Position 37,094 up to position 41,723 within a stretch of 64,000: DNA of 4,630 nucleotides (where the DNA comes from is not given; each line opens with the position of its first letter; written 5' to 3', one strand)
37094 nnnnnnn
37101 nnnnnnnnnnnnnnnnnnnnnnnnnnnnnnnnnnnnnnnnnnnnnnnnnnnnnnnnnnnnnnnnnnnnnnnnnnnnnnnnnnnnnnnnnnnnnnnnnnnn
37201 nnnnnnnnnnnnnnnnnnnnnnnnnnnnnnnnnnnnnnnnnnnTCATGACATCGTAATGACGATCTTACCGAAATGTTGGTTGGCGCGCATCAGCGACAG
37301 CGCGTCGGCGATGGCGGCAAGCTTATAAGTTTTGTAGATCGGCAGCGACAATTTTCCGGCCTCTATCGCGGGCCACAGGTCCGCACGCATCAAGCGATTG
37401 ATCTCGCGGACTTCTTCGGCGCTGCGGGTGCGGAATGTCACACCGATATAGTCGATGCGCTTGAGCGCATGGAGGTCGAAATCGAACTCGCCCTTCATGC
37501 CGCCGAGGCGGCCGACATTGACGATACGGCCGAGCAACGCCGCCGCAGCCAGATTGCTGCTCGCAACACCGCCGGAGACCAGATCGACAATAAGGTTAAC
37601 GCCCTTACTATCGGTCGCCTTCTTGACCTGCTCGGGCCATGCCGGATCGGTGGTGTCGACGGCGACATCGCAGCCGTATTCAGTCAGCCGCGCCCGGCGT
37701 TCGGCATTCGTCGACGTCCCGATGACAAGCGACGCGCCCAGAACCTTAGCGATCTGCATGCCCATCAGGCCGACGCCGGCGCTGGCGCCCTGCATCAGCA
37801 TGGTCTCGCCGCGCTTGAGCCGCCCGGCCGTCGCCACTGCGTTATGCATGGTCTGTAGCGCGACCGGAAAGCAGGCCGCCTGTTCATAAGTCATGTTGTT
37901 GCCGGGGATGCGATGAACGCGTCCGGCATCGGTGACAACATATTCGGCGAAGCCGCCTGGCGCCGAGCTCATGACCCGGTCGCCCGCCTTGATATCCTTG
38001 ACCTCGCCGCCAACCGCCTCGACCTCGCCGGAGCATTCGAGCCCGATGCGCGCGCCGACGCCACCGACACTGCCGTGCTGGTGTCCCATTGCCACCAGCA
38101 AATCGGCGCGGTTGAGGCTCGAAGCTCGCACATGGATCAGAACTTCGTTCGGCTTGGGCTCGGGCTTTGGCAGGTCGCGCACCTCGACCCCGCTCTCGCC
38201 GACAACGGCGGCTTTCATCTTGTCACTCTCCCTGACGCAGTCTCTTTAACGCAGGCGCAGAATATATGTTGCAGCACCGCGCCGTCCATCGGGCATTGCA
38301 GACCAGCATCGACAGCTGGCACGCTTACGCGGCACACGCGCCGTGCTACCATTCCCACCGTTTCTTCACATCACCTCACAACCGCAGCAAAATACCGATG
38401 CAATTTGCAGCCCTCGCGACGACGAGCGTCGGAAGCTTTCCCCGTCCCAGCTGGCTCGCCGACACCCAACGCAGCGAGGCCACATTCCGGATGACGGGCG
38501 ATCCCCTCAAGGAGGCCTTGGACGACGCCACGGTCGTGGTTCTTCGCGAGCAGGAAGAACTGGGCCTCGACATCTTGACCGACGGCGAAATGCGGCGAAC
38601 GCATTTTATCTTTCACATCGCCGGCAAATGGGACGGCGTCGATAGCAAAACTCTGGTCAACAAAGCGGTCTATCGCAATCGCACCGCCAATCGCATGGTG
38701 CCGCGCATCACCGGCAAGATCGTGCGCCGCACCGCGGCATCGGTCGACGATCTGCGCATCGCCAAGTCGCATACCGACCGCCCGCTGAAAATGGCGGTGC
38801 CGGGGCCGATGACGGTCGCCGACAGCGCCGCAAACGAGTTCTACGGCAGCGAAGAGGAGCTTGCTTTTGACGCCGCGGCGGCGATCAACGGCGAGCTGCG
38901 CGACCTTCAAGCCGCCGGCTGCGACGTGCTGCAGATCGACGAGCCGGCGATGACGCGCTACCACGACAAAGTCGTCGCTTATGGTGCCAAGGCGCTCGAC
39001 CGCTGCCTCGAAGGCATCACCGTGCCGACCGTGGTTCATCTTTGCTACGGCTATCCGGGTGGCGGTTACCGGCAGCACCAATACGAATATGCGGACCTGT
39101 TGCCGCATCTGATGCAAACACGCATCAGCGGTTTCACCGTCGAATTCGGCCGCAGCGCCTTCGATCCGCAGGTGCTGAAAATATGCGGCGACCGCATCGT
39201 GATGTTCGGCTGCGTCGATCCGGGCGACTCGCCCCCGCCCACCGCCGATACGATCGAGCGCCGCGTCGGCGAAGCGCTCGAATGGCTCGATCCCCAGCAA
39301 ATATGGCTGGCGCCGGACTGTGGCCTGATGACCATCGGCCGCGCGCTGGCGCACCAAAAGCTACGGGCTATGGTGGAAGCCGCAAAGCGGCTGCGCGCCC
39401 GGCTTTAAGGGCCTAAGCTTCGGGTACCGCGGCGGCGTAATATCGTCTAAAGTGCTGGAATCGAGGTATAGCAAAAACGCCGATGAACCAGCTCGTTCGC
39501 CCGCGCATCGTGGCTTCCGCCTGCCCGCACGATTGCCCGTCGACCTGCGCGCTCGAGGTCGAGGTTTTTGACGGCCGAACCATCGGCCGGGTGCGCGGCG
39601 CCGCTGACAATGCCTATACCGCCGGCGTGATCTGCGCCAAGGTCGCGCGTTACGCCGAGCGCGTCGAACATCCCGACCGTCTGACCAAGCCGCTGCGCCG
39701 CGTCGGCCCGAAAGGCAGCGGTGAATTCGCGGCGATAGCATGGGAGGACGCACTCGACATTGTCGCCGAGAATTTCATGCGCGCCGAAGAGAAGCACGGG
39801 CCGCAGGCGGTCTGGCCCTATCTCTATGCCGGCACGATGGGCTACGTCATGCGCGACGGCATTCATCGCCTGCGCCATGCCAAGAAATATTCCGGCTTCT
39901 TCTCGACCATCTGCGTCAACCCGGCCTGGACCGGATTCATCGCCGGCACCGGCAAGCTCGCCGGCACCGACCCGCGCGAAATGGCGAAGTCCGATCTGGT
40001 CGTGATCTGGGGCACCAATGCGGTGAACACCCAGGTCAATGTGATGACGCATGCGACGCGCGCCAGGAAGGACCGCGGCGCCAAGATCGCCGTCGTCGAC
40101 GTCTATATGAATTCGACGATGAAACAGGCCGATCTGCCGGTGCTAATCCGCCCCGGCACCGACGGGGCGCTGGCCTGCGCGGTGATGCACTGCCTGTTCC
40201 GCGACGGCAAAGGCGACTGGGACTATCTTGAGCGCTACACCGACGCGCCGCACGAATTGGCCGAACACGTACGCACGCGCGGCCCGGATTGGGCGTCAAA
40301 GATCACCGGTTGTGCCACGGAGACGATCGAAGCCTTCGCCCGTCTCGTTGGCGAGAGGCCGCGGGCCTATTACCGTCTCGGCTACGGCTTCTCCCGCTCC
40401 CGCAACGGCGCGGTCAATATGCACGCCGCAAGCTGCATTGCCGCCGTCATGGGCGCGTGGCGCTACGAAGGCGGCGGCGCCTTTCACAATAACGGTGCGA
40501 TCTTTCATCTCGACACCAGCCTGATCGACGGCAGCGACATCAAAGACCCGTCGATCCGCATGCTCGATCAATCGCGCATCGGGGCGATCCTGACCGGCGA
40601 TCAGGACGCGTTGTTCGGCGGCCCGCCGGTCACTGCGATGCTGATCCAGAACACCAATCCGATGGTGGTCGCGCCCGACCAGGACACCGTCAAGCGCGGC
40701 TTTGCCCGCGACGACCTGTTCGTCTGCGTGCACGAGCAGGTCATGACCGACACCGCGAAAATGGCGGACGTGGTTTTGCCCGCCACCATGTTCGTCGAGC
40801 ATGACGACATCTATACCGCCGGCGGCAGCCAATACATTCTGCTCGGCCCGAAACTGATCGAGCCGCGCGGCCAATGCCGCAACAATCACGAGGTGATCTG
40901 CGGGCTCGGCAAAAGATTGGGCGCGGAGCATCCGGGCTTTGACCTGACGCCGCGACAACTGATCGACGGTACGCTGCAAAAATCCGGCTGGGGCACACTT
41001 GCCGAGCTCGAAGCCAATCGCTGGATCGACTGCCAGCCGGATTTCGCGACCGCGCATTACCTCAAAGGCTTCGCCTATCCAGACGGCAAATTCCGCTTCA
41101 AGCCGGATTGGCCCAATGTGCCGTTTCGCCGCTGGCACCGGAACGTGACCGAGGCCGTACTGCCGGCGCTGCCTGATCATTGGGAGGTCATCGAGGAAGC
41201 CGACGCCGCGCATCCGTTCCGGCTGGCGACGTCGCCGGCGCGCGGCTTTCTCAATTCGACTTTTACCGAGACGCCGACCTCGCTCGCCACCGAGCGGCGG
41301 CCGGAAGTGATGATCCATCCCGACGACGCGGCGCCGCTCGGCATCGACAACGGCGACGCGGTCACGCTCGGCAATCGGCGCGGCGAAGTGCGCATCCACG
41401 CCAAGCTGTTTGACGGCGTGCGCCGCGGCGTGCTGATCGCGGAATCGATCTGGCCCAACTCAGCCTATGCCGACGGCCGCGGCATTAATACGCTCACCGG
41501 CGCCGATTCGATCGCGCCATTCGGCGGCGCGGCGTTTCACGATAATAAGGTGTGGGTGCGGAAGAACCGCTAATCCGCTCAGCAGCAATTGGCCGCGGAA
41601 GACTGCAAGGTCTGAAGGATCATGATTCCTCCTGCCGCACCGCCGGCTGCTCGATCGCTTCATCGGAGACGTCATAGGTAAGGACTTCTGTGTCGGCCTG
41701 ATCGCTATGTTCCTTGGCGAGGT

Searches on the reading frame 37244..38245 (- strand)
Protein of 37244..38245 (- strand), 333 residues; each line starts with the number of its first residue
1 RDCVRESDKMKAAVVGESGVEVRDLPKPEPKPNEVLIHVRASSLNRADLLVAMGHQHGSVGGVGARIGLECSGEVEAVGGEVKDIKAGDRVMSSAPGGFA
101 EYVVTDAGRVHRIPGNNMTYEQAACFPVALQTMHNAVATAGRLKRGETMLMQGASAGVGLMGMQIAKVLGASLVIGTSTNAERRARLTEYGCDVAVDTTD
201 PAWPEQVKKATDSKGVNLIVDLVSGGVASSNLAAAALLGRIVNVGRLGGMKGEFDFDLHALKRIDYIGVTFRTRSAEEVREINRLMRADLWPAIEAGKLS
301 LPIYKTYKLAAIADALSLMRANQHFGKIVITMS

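Call 36: search_protein_families(library=pfam, proteins=[window:37244-38245:-], max_evalue=0.00001)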
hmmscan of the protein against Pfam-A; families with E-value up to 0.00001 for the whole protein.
window:37244-38245:- (333 aa): 3 families
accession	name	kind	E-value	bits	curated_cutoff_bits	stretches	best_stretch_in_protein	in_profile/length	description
PF00107.32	ADH_zinc_N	-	5.5e-22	78.5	31.8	1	157-284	1-125/129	Zinc-binding dehydrogenase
PF08240.17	ADH_N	-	5.8e-15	55.9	23.5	1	31-114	1-103/104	Alcohol dehydrogenase GroES-like domain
PF13602.12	ADH_zinc_N_2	-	1e-14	56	27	1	191-330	2-134/134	Zinc-binding dehydrogenase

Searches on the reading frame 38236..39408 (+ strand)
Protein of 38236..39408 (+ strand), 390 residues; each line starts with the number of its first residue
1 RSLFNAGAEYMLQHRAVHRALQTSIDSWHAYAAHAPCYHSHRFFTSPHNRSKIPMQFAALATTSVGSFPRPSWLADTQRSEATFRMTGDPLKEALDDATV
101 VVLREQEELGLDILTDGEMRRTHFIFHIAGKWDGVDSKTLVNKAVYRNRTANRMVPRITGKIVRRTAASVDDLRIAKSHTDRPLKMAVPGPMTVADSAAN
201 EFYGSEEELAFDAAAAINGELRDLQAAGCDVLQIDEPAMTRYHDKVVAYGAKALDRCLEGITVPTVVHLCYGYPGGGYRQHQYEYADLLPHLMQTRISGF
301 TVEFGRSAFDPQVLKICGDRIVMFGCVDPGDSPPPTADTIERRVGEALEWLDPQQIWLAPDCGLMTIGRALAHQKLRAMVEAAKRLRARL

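Call 36: search_protein_families(library=pfam, proteins=[window:38236-39408:+], max_evalue=0.00001)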
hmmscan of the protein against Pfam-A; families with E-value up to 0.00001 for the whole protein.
window:38236-39408:+ (390 aa): 1 family
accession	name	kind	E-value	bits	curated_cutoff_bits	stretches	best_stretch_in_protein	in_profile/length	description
PF01717.24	Meth_synt_2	-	5.3e-39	134.8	21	1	60-384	1-323/324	Cobalamin-independent synthase, Catalytic domain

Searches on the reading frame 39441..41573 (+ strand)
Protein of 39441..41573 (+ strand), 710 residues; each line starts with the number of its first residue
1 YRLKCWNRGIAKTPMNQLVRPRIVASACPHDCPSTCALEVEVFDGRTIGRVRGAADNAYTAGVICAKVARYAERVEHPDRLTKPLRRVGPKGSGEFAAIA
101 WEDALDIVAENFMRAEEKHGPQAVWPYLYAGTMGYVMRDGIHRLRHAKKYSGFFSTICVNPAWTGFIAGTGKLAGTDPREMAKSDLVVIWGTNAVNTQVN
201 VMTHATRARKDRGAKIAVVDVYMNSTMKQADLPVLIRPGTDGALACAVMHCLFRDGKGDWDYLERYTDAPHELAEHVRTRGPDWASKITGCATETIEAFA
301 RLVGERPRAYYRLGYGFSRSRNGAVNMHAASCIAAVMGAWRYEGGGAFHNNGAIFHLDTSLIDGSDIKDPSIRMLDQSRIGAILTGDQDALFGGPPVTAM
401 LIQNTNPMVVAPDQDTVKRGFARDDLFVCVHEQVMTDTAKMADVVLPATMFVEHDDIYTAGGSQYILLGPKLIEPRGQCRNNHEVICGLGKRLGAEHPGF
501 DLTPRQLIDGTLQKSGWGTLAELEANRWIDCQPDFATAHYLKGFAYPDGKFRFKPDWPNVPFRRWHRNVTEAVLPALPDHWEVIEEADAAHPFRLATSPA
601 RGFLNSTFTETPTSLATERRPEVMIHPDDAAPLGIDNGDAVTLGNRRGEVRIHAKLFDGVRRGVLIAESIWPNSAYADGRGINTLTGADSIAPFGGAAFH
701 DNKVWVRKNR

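Call 36: search_protein_families(library=pfam, proteins=[window:39441-41573:+], max_evalue=0.00001)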
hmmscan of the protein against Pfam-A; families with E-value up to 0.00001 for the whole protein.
window:39441-41573:+ (710 aa): 3 families
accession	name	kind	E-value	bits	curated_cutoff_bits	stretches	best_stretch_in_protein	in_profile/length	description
PF00384.28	Molybdopterin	-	2.9e-40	138.8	24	1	80-491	1-352/353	Molybdopterin oxidoreductase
PF01568.27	Molydop_binding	-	2.4e-19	69.9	26.8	1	593-697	1-103/110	Molydopterin dinucleotide binding domain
PF04879.21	Molybdop_Fe4S4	-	9e-08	32.4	22.7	1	23-76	3-54/55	Molybdopterin oxidoreductase Fe4S4 domain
